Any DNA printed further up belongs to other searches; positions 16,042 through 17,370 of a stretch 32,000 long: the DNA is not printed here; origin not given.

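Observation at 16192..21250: Type III R-M operon extended by a membrane-anchored coiled-coil protein and led by an RHH gene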

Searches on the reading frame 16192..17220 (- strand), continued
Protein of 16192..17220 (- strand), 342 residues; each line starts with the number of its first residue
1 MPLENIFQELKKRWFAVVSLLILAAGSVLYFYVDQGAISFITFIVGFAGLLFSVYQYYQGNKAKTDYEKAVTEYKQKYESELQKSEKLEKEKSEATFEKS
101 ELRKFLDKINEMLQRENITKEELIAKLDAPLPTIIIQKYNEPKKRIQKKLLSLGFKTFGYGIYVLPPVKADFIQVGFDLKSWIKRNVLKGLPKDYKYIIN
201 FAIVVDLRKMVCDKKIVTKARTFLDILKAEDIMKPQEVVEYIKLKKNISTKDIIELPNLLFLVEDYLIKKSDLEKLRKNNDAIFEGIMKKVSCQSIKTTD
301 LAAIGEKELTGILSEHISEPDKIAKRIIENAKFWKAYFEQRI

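Call 62: fold_search(model_id=the predicted structure, library=viral)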
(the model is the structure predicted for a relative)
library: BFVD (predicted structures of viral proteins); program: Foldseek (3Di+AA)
matches with E <= 10: 46; with E <= 0.001: 0
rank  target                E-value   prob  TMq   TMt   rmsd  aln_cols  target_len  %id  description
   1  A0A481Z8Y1            3.3e-01  0.11  0.15  0.09  18.0       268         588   10  DEK domain protein [Pithovirus LCPAC304]
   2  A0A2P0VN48            1.8e+00  0.13  0.14  0.08   8.3       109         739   17  DEAD/SNF2-like helicase [Tetraselmis virus 1]
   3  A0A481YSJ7            1.9e+00  0.30  0.16  0.51   4.1        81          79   12  Uncharacterized protein [Marseillevirus LCMAC101]
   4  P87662                2.6e+00  0.03  0.10  0.08  18.4       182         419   10  E3 ubiquitin-protein ligase ICP0 [Equid alphaherpesvirus 1]
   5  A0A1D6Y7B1            2.7e+00  0.04  0.12  0.07  14.5       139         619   15  (no name in the UniProt tables at hand)
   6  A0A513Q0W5            2.7e+00  0.02  0.12  0.10  16.8       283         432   11  Nonstructural protein (Fragment) [Porcine parvovirus 7]
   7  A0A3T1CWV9            2.9e+00  0.09  0.15  0.28  16.1       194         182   11  Uncharacterized protein [Acanthamoeba castellanii medusavirus J1]
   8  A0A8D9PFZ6            3.4e+00  0.16  0.18  0.19  18.9       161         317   14  (no name in the UniProt tables at hand)
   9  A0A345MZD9            3.6e+00  0.04  0.17  0.22  14.3       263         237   14  (no name in the UniProt tables at hand)
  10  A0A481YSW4            4.0e+00  0.07  0.14  0.33  11.5       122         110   14  Uncharacterized protein [Marseillevirus LCMAC102]
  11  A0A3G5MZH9            4.2e+00  0.01  0.11  0.11  25.2       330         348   12  Nonstructural protein 1 (Fragment) [Aleutian mink disease parvovirus]
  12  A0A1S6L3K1            4.7e+00  0.03  0.11  0.28   9.8        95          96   13  Uncharacterized protein [Erwinia phage vB_EamM_Yoloswag]
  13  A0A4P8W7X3            5.0e+00  0.21  0.15  0.40   6.4        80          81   12  (no name in the UniProt tables at hand)
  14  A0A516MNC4            5.0e+00  0.08  0.13  0.28   9.4       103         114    9  (no name in the UniProt tables at hand)
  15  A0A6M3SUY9            5.0e+00  0.05  0.10  0.36   8.5        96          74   10  (no name in the UniProt tables at hand)
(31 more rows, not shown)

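Call 67: find_related_loci(query=A1, collection=viral_contigs, flank=10000)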
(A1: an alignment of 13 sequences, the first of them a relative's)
Query A1 (342 aa) in viral_contigs; peptide patterns used: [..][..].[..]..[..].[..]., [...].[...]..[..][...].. (x = any residue, [..] = any of these).
117 stretches matched a pattern, but none encodes a relative of the query by tblastn (E <= 1e-3).

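Call 68: find_homologous_proteins(query=A2, max_evalue=0.00001)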
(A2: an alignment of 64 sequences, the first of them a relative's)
Query A2 (64 sequences) (342 aa, profile of the alignment): 10 proteins with E <= 0.00001 among 8000 candidates.
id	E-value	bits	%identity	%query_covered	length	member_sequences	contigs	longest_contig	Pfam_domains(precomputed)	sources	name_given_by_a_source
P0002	3.4e-99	350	53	97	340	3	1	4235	-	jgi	-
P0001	6.7e-94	333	100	100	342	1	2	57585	-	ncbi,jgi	jgi:hypothetical protein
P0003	3.4e-92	327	53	92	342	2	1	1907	-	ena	-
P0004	1.1e-91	326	51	97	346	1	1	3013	-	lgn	-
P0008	1.3e-85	306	42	92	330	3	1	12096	-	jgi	jgi:hypothetical protein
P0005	1.3e-81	292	45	98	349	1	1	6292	-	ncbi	ncbi:MAG: hypothetical protein ACYCO0_05065 [Candidatus Micrarchaeaceae archaeon]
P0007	2.9e-81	291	43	97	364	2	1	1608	-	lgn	-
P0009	2.5e-79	285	45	89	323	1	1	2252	-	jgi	jgi:hypothetical protein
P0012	1.7e-68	249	32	71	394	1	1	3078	-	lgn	-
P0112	2.3e-58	216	27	33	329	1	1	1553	-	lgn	-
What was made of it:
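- Tried and rejected: A profile search through the word-indexed database added nothing new (call 68).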

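Call 69: list_cluster_members(proteins=[P0001, P0014, P0016, P0023, P0033, P0042, P0053, P0066, P0075, P0084])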
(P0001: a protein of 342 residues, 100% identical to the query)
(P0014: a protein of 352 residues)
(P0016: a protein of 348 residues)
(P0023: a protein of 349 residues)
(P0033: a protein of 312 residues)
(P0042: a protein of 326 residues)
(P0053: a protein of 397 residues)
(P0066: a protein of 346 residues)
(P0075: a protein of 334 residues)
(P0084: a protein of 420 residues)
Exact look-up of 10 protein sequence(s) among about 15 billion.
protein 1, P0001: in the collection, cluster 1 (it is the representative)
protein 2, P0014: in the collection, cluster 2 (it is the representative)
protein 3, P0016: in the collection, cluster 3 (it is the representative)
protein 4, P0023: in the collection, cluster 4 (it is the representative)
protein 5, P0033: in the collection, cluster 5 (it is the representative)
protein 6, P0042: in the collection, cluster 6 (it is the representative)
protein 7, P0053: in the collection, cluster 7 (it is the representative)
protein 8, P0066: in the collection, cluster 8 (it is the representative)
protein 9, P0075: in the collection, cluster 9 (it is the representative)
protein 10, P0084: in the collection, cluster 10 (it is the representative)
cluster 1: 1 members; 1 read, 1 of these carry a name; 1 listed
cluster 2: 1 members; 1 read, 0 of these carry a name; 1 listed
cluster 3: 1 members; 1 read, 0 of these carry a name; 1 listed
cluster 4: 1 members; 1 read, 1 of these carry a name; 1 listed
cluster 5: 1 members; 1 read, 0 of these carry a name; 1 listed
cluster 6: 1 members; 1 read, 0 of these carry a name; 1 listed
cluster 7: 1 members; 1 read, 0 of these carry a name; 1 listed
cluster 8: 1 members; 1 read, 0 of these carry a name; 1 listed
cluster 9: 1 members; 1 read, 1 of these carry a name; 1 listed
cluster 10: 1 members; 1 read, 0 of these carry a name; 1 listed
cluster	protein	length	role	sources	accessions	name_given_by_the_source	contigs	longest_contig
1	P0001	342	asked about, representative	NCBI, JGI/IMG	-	hypothetical protein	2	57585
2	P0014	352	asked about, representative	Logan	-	-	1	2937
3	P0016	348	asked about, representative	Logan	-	-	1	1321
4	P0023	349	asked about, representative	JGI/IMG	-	hypothetical protein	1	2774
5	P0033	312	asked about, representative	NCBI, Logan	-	-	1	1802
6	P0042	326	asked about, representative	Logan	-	-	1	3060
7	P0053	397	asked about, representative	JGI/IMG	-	-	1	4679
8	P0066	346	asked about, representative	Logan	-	-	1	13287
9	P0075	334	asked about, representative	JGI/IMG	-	hypothetical protein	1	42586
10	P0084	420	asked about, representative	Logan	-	-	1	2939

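Call 70: find_encoding_contigs(protein=P0075, flank=8000, max_places=2)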
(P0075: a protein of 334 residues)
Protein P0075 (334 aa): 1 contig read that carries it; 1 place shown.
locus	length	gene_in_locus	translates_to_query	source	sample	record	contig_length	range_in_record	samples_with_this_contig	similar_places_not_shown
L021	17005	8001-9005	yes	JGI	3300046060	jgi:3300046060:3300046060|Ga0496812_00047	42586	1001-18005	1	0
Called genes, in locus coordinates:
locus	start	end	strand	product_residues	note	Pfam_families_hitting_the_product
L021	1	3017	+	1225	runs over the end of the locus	PF22763:NrS1-1_pol-like_HBD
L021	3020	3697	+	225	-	-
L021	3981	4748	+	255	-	-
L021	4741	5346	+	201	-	-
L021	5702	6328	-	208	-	-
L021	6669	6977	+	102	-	-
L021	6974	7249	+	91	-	-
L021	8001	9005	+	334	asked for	-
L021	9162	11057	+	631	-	PF07669:Eco57I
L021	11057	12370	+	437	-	-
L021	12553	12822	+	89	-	-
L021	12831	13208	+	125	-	-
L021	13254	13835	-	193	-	PF01625:PMSR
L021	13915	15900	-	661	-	-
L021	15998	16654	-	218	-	-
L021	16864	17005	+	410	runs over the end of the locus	PF00581:Rhodanese, PF00753:Lactamase_B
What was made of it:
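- L021 lies on an element with an NrS1-1-type primase-polymerase (call 70).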

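Call 71: find_encoding_contigs(protein=P0066, flank=8000, max_places=2)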
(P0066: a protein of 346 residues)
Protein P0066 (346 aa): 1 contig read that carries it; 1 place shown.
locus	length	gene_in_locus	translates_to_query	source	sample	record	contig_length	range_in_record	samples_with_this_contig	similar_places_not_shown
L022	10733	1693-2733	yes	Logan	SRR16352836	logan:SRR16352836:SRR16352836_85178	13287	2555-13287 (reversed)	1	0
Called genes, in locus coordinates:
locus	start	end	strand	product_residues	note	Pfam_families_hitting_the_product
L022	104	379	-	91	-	-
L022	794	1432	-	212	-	-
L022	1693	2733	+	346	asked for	-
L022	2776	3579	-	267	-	-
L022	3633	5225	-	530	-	PF13589:HATPase_c_3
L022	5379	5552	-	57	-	-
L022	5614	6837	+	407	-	PF02310:B12-binding (faint)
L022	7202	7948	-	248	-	-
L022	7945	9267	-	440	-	PF13086:AAA_11 (faint), PF13604:AAA_30, PF01443:Viral_helicase1 (faint), PF13245:AAA_19, PF13087:AAA_12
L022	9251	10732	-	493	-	-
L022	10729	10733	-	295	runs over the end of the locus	-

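Call 76: search_protein_families(library=pfam, proteins=[P0042, P0051, P0053, P0059, P0043, P0045, P0046, P0039, P0064, P0032], max_evalue=5)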
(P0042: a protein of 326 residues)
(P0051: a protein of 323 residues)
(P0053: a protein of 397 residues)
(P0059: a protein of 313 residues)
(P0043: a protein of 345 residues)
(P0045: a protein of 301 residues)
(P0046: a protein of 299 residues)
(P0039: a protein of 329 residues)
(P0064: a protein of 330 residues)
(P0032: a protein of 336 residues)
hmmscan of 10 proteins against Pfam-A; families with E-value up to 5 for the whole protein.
P0042 (326 aa): 1 family
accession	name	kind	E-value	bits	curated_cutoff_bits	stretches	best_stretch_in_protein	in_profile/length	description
PF20803.2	PaaX_M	-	0.0054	17.2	24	1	99-146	16-65/83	PaaX protein central Cas2-like domain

P0051 (323 aa): 1 family
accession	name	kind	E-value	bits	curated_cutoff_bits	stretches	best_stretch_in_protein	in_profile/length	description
PF20803.2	PaaX_M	-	0.1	13.2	24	1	104-130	24-50/83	PaaX protein central Cas2-like domain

P0053 (397 aa): 0 families

P0059 (313 aa): 3 families
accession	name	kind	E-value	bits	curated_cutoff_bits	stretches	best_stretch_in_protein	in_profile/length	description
PF20803.2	PaaX_M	-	0.025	15.1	24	1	111-135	24-48/83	PaaX protein central Cas2-like domain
PF19551.4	DUF6074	-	0.066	13.9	27.2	1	54-81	30-57/83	Family of unknown function (DUF6074)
PF24410.1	wHTH-HSP90_Na-assoc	-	0.77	10.6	23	1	198-225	21-48/55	wHTH-Hsp90_Na associated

P0043 (345 aa): 1 family
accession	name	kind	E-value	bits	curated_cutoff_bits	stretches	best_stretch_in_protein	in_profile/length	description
PF18159.6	S_4TM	-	0.0012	18.8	26.9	1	14-92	164-239/291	SMODS-associating 4TM effector domain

P0045 (301 aa): 3 families
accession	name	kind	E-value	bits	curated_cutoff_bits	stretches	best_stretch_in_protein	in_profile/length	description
PF20803.2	PaaX_M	-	0.054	14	24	1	94-140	18-63/83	PaaX protein central Cas2-like domain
PF19250.5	DUF5898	-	0.16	12.3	28.9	1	132-165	37-72/109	Family of unknown function (DUF5898)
PF15226.11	HPIP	-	0.35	11.7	22.1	0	7-27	48-68/133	HCF-1 beta-propeller-interacting protein family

P0046 (299 aa): 3 families
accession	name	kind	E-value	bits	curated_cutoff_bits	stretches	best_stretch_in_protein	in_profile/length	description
PF18736.6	pEK499_p136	-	0.062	13.5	26.6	0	39-69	69-100/152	HEPN pEK499 p136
PF20803.2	PaaX_M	-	0.15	12.6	24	1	96-128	21-53/83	PaaX protein central Cas2-like domain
PF14209.11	DUF4321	-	4.7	7.6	27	1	14-28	34-48/48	Domain of unknown function (DUF4321)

P0039 (329 aa): 3 families
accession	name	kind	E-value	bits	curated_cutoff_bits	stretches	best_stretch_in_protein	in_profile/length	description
PF20803.2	PaaX_M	-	0.032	14.8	24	1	128-158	25-55/83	PaaX protein central Cas2-like domain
PF06398.17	Pex24p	-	0.065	12.7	26.8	1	16-110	40-129/358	Integral peroxisomal membrane peroxin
PF22470.1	Histone_HNS_N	-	0.47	10.8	24.5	0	80-103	54-77/79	H-NS histone-like proteins, N-terminal domain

P0064 (330 aa): 11 families
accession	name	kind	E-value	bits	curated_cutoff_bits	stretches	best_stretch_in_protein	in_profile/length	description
PF14523.12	Syntaxin_2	-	0.025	15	26.5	1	34-103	18-83/134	Syntaxin-like protein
PF17675.6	APG6_N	-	0.027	15.3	45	1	33-105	26-102/132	Apg6 coiled-coil region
PF03876.22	SHS2_Rpb7-N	-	0.031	14.8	24.8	1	91-121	15-48/57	SHS2 domain found in N terminus of Rpb7p/Rpc25p/MJ0397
PF22470.1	Histone_HNS_N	-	0.051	13.9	24.5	1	37-101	12-77/79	H-NS histone-like proteins, N-terminal domain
PF20451.3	Calmod_bind_M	-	0.053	14.5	24.5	1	216-240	4-28/67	Calmodulin binding protein central domain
PF10093.14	EarP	-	0.095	12.2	25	1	21-60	139-176/372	Elongation-Factor P (EF-P) rhamnosyltransferase EarP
PF22634.1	POL2_thumb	-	0.11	12.9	27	1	256-313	48-105/178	DNA polymerase epsilon catalytic subunit A, thumb domain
PF05957.18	DUF883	-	0.15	12.5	25.4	1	56-81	24-49/53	DUF883 N-terminal domain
PF19998.4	fvmX1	-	0.17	11.4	27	1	31-108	155-232/269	FtsH ternary system domain X1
PF18928.5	DUF5677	-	1.3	9.5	27.1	1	213-294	63-136/166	Family of unknown function (DUF5677)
PF05103.18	DivIVA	-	2.4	8.6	28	1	52-97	28-73/131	DivIVA protein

P0032 (336 aa): 8 families
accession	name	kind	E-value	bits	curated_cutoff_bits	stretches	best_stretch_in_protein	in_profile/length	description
PF18709.6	DLP_helical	-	0.0062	16.3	25.5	1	52-120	61-129/340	Dynamin-like helical domain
PF15397.11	DUF4618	-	0.011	15.6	34.9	1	47-124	154-231/258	Domain of unknown function (DUF4618)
PF20803.2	PaaX_M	-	0.1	13.2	24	1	140-165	26-51/83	PaaX protein central Cas2-like domain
PF20193.3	DUF6556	-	0.13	12.9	28.1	1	30-80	39-91/113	Family of unknown function (DUF6556)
PF01706.21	FliG_C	-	0.23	12.2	23.3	1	44-88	41-85/108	FliG C-terminal domain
PF22822.1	MrpR_N_CB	-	0.4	11.8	27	1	273-324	17-68/79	MrpR, N-terminal core-binding domain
PF14130.12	Cap4_nuclease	-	0.43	11.2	26.2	1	262-324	130-190/200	Cap4, dsDNA endonuclease domain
PF16421.10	E2F_CC-MB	-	1.3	9.6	33.9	0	78-105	2-29/96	E2F transcription factor CC-MB domain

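Call 85: search_dna_similar(query=P0075, collection=plasmids, mode=protein, max_evalue=0.001)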
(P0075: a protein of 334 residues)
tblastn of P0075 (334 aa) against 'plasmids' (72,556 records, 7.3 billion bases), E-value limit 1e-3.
Records with a match: 4; places in all: 4; records where one place covers at least 80% of the query: 0.
Best place of each record, by identity: <60% 4.
By first word of the organism name: Natrinema 2; halophilic 1; Haloarcula 1.
By predicted mobility (MOB-suite, as given by PLSDB): non-mobilizable 4.
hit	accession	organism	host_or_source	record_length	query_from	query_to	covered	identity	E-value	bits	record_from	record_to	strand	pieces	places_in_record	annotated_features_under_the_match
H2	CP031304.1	Natrinema thermotolerans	Cell culture,Korean salt-fermented food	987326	54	312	78%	32.2%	4e-36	145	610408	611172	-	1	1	none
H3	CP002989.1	halophilic archaeon DL31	-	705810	53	311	78%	30.2%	2e-29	126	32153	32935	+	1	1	hypothetical protein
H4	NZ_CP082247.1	Natrinema sp. SYSU A 869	cell culture,salt lake sediment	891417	84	312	61%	32.4%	2e-20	125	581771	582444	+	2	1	hypothetical protein (x2)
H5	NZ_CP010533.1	Haloarcula sp. CBA1115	monoisolate,Solar salt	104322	66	313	74%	26.4%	6e-13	77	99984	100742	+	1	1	hypothetical protein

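Call 86: search_dna_similar(query=P0042, collection=plasmids, mode=protein, max_evalue=0.001)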
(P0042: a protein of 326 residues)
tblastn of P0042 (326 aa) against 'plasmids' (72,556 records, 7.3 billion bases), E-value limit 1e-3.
No match.

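Call 87: get_annotated_region(hit=H3, flank=7000)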
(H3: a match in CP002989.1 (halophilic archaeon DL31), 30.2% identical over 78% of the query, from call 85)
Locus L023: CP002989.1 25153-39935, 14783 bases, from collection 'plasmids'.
description: Halophilic archaeon DL31 plasmid phalar01, complete sequence
organism: halophilic archaeon DL31 (NCBI taxid 756883)
taxonomy: Archaea; Euryarchaeota; Halobacteria; Halobacteriales; ; ; halophilic archaeon DL31
host: -; source: -; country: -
typing (MOB-suite, as given by PLSDB): non-mobilizable; replicon rep_cluster_1020; mating-pair formation MPF_T
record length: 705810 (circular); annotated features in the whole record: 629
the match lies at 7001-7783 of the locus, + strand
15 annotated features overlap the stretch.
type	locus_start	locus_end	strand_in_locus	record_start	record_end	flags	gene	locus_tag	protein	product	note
CDS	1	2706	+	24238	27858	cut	-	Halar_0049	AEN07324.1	helicase domain-containing protein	-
CDS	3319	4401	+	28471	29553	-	-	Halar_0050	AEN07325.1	Sigma-70 region 4 type 2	-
CDS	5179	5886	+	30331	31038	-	-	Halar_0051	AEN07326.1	Resolvase domain-containing protein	-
CDS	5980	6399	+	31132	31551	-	-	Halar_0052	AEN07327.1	hypothetical protein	-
CDS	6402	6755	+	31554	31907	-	-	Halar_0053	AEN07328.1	hypothetical protein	-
CDS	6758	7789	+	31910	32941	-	-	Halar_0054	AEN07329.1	hypothetical protein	-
CDS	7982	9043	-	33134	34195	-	-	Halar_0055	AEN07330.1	integrase family protein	-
CDS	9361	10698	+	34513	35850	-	-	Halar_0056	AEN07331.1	transposase (ISH6)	-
CDS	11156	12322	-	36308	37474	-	-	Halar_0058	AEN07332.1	transposase (ISH3)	-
CDS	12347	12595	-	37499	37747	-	-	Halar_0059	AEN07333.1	hypothetical protein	-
CDS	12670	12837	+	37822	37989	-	-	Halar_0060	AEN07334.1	hypothetical protein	-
CDS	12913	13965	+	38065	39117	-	-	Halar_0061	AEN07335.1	Exonuclease VII, large subunit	-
CDS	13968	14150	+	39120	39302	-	-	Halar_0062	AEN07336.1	Exonuclease VII small subunit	-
CDS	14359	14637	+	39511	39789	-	-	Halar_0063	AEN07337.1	hypothetical protein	-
CDS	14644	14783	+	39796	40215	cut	-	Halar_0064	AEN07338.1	hypothetical protein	-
